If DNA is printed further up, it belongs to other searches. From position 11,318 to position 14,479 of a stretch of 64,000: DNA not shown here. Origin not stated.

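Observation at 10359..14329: Translationally coupled M48 (Ste24/HtpX-like) inner-membrane peptidase and an unusual M1-aminopeptidase-domain/Omp85 beta-barrel fusion protein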

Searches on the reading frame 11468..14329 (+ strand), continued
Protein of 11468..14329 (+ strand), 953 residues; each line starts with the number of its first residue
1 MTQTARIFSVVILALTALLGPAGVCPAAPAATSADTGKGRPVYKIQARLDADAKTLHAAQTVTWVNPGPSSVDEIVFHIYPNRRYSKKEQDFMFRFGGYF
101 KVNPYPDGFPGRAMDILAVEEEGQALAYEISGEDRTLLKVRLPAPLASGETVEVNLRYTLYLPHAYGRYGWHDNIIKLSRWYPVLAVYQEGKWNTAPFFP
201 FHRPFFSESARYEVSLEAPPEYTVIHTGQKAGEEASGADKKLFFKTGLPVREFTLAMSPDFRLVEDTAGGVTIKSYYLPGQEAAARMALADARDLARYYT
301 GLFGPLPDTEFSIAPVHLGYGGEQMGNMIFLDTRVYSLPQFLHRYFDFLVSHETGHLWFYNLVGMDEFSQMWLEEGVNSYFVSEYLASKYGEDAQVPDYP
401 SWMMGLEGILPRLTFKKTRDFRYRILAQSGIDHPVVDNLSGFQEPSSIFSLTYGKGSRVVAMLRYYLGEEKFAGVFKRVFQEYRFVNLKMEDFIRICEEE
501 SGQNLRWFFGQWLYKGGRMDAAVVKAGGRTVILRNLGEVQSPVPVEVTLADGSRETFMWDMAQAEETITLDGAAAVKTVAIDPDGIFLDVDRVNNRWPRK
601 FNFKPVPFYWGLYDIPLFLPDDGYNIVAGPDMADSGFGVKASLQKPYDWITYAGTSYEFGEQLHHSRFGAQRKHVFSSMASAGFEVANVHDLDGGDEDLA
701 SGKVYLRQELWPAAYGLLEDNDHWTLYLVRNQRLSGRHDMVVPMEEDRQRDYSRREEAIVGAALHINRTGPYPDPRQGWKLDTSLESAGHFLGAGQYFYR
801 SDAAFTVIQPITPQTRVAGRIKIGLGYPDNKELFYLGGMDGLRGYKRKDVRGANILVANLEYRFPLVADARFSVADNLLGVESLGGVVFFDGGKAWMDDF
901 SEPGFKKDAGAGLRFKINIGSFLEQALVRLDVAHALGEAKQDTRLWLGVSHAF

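Call 6: search_solved_structures(query=window:11468-14329:+, max_evalue=0.01, show_alignments=2)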
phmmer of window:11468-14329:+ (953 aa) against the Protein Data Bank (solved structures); distinct sequences matched with E-value up to 0.01: 67 (the best 60 are shown).
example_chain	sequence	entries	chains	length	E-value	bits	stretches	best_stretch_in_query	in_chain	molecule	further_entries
4kx7_A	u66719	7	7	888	2e-14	55.8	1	204-514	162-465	Glutamyl aminopeptidase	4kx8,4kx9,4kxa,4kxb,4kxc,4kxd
7v9o_A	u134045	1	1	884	2.2e-12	49.1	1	209-517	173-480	Alanine aminopeptidase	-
7v9n_A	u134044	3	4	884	2.2e-12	49.1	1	209-517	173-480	Alanine aminopeptidase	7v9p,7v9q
9o5k_G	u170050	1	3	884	2.2e-11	45.8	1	260-515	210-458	Puromycin-sensitive aminopeptidase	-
8sw0_A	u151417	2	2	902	2.3e-11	45.7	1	260-515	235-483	Puromycin-sensitive aminopeptidase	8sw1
3q7j_A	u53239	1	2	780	5.3e-11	44.5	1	296-566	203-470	Tricorn protease-interacting factor F3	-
1z1w_A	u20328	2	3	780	6.6e-11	44.2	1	329-566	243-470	Tricorn protease interacting factor F3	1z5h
7z28_A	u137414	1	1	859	7.2e-09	37.4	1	201-517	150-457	Endoplasmic reticulum aminopeptidase 1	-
6t6r_A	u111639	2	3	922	1.4e-08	36.5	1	201-517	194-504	Endoplasmic reticulum aminopeptidase 1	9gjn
6q4r_A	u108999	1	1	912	1.6e-08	36.3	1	201-517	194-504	Endoplasmic reticulum aminopeptidase 1,Endoplasmic reticulum aminopeptidase 1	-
9gjs_A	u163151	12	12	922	1.7e-08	36.2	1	201-517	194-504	Endoplasmic reticulum aminopeptidase 1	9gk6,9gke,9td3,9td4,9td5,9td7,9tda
6m8p_A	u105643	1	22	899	2.1e-08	35.9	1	201-517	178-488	Endoplasmic reticulum aminopeptidase 1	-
8t41_A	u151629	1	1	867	2.7e-08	35.5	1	324-517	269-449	Aminopeptidase N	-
3mdj_A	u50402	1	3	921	4.3e-08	34.9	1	201-493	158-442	Endoplasmic reticulum aminopeptidase 1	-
6mgq_A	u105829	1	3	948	4.6e-08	34.8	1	201-493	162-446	Endoplasmic reticulum aminopeptidase 1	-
6a8z_A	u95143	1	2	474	7.2e-06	27.5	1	138-420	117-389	Zinc metalloprotease, putative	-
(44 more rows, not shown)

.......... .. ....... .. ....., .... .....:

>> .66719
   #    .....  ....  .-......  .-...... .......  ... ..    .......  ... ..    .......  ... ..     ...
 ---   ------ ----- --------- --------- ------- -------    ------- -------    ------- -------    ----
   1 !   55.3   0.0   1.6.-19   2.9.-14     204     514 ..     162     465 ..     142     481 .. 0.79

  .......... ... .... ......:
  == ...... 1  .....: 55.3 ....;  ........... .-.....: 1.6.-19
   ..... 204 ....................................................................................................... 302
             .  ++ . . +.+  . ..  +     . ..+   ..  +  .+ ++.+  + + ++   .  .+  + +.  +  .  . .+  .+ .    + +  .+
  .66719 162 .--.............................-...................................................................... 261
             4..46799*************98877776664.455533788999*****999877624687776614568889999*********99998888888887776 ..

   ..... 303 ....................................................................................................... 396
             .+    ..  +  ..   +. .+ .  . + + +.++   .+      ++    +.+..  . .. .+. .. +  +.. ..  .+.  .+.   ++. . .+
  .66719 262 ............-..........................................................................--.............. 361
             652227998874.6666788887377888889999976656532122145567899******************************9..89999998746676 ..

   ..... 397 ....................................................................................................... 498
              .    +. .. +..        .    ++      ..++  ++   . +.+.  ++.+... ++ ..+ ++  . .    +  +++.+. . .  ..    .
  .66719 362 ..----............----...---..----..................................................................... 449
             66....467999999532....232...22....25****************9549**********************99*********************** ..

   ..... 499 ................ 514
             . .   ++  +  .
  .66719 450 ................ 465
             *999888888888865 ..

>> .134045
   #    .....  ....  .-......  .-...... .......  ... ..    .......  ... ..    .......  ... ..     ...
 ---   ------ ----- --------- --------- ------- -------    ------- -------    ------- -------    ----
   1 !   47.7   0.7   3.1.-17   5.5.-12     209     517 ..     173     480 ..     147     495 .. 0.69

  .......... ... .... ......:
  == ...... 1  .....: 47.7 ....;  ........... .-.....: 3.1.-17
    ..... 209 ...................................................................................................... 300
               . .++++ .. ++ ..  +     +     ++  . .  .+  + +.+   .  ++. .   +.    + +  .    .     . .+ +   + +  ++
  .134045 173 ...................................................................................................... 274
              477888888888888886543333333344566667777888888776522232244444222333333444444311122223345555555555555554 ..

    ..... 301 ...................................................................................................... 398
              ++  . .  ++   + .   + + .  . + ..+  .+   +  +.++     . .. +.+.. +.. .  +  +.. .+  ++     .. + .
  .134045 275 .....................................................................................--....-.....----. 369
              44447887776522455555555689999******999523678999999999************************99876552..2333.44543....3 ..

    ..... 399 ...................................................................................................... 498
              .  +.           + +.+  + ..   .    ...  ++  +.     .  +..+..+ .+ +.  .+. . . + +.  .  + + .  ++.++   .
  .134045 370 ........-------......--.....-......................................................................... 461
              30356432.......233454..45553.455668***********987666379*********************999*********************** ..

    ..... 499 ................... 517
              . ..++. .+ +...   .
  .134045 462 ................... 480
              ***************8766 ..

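Call 11: find_related_loci(query=A1, collection=genome_contigs, flank=8000)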
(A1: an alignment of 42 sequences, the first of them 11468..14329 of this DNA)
Query A1 (953 aa) in genome_contigs; peptide patterns used: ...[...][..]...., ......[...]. (x = any residue, [..] = any of these).
99 stretches matched a pattern; 75 encode a relative of the query (tblastn E <= 1e-3); 72 distinct loci.
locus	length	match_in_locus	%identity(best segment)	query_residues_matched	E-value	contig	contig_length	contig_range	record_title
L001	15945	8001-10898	86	1-953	0e+0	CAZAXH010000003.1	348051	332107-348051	MAG TPA_asm: uncultured Planctomycetales bacterium isolate binchicken_co117_398 genome assembly, contig: NODE_12_length_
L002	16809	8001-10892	87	1-953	0e+0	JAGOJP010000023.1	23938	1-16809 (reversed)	MAG: Candidatus Omnitrophota bacterium isolate Go_SlDig_bin_317 Go_SlDig_5903_length_23938_cov_5.007182, whole genome sh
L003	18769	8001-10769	65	30-953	0e+0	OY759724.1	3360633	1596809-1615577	MAG: Candidatus Omnitrophota bacterium isolate 1a5844f9-839a-4d7b-a7f9-2444bab12bdd genome assembly, chromosome: 1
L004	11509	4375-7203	52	9-953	0e+0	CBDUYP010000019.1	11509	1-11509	MAG TPA_asm: uncultured bacterium isolate SRR22302374_binner13_Refined_60 genome assembly, contig: ERZ26661914.3905, who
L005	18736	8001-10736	54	41-953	0e+0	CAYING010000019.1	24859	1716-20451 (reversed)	MAG TPA_asm: uncultured Planctomycetales bacterium isolate ERP119705_co25_670 genome assembly, contig: NODE_1075_length_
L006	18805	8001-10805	51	12-953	0e+0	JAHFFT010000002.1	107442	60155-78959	MAG: Candidatus Omnitrophota bacterium isolate nzgw299 NODE_64_length_107443_cov_6.606222, whole genome shotgun sequence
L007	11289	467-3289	51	6-953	0e+0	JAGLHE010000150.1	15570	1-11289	MAG: Candidatus Omnitrophota bacterium isolate RS_10_7 ROV157_10.bin.7.fa_150, whole genome shotgun sequence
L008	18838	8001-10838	52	1-953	0e+0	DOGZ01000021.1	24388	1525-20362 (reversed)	MAG TPA_asm: Candidatus Omnitrophota bacterium isolate UBA10174 contig_11454, whole genome shotgun sequence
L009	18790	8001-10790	53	10-953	0e+0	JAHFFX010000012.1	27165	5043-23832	MAG: Candidatus Omnitrophota bacterium isolate nzgw301 NODE_1366_length_27166_cov_3.197264, whole genome shotgun sequenc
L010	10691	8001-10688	54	41-938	0e+0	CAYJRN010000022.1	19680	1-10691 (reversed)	MAG TPA_asm: uncultured Planctomycetales bacterium isolate ERP125453_co1_226 genome assembly, contig: NODE_2715_length_1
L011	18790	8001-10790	52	24-953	0e+0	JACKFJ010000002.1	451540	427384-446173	MAG: Candidatus Omnitrophota bacterium isolate HK-STAS-OMNI-2 HK-STAS-OMNI-2_2, whole genome shotgun sequence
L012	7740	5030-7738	54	37-947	0e+0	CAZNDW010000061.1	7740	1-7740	MAG TPA_asm: uncultured Planctomycetales bacterium isolate binchicken_co21_435 genome assembly, contig: NODE_9576_length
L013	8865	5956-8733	51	24-953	0e+0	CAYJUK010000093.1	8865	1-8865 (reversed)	MAG TPA_asm: uncultured Planctomycetales bacterium isolate ERP125453_co1_189 genome assembly, contig: NODE_9511_length_8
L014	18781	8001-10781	52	21-953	0e+0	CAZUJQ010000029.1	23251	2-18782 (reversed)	MAG TPA_asm: uncultured Planctomycetales bacterium isolate binchicken_co21_390 genome assembly, contig: NODE_1049_length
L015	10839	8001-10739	52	41-953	0e+0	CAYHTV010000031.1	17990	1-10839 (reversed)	MAG TPA_asm: uncultured Planctomycetales bacterium isolate ERP119705_co15_632 genome assembly, contig: NODE_3115_length_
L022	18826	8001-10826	48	1-953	0e+0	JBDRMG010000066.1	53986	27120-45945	MAG: Candidatus Omnitrophota bacterium isolate MEGAHIT-group-1.82 k141_8808329, whole genome shotgun sequence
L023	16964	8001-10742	50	40-953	0e+0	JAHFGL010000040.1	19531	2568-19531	MAG: Candidatus Omnitrophota bacterium isolate nzgw314 NODE_3144_length_19532_cov_5.004018, whole genome shotgun sequenc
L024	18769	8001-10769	51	27-953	0e+0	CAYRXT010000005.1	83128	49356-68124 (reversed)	MAG TPA_asm: uncultured Planctomycetales bacterium isolate SRP141376_co4_105 genome assembly, contig: NODE_468_length_83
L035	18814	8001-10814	43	1-953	0e+0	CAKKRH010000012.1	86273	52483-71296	Omnitrophica bacterium GWA2_41_15 isolate Hainich-H52-bin157-1 genome assembly, contig: H52-bin157_1_Hain_H52_02um_R3_84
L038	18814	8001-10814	43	1-953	0e+0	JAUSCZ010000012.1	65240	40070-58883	MAG: Candidatus Omnitrophota bacterium isolate E14_concoct.bin.43 E14_k141_774035, whole genome shotgun sequence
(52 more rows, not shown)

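Call 18: search_protein_families(library=pfam, proteins=[L024:5930-7936:+, L035:4873-6864:+, L035:7287-7916:+, L038:6110-7303:+, L038:7393-7818:+, L022:4099-6507:+, L023:6900-7391:+, L023:7384-7917:+], max_evalue=0.001)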
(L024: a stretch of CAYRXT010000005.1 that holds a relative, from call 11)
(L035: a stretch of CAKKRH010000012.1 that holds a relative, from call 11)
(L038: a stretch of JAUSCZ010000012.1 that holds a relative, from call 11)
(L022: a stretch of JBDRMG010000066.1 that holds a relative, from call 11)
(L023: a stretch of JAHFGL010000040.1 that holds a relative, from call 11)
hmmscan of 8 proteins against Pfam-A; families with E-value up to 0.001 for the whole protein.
L024:5930-7936:+ (668 aa): 1 family
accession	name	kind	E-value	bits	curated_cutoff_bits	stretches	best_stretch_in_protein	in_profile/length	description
PF07238.19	PilZ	-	8.3e-10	39.4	22.5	1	13-129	2-100/102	PilZ domain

L035:4873-6864:+ (663 aa): 1 family
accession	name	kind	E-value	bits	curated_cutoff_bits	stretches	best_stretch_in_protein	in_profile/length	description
PF07238.19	PilZ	-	7.5e-06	26.7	22.5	1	17-133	2-101/102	PilZ domain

L035:7287-7916:+ (209 aa): 2 families
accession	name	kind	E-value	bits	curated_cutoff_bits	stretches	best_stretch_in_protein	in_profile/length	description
PF00730.31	HhH-GPD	-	2.3e-17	63.7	26.2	1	31-174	1-106/108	HhH-GPD superfamily base excision DNA repair protein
PF00633.29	HHH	-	8.5e-06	25.8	24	1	114-134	10-30/30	Helix-hairpin-helix motif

L038:6110-7303:+ (397 aa): 4 families
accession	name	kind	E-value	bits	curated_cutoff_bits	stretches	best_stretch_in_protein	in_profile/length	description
PF13635.12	DUF4143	-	2.3e-33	115.6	28.1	1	172-326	3-159/160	Domain of unknown function (DUF4143)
PF13173.12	AAA_14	-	6.3e-21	75.2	27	1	15-132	4-127/129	AAA domain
PF25199.1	nSTAND_NTPase5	-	0.00039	20.7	34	1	14-101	42-131/145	Novel STAND NTPase 5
PF13401.12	AAA_22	-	0.00045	21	27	0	56-103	73-123/130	AAA domain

L038:7393-7818:+ (141 aa): 1 family
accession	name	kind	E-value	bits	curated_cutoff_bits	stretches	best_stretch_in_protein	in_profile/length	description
PF12686.12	DUF3800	-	0.00045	21.4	21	1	11-109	62-149/149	Protein of unknown function (DUF3800)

L022:4099-6507:+ (802 aa): 4 families
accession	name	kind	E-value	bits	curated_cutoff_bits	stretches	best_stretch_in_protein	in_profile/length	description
PF12969.12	DUF3857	-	5.3e-32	111.6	24.6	1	217-386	2-167/170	Domain of Unknown Function with PDB structure (DUF3857)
PF01841.26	Transglut_core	-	1.4e-10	41.9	23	1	438-548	5-108/108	Transglutaminase-like superfamily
PF14559.12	TPR_19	-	1.1e-05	26.1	25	0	48-82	7-41/68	Tetratricopeptide repeat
PF13428.12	TPR_14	-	5.1e-05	24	23.5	0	128-168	2-41/44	Tetratricopeptide repeat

L023:6900-7391:+ (163 aa): 1 family
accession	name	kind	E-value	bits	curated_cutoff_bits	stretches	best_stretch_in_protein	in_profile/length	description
PF09835.14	DUF2062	-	1.2e-25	90.6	27.4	1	15-157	2-141/147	Uncharacterized protein conserved in bacteria (DUF2062)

L023:7384-7917:+ (177 aa): 1 family
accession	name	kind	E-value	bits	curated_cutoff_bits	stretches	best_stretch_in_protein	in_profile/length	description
PF07238.19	PilZ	-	1.2e-08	35.6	22.5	1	13-122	2-96/102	PilZ domain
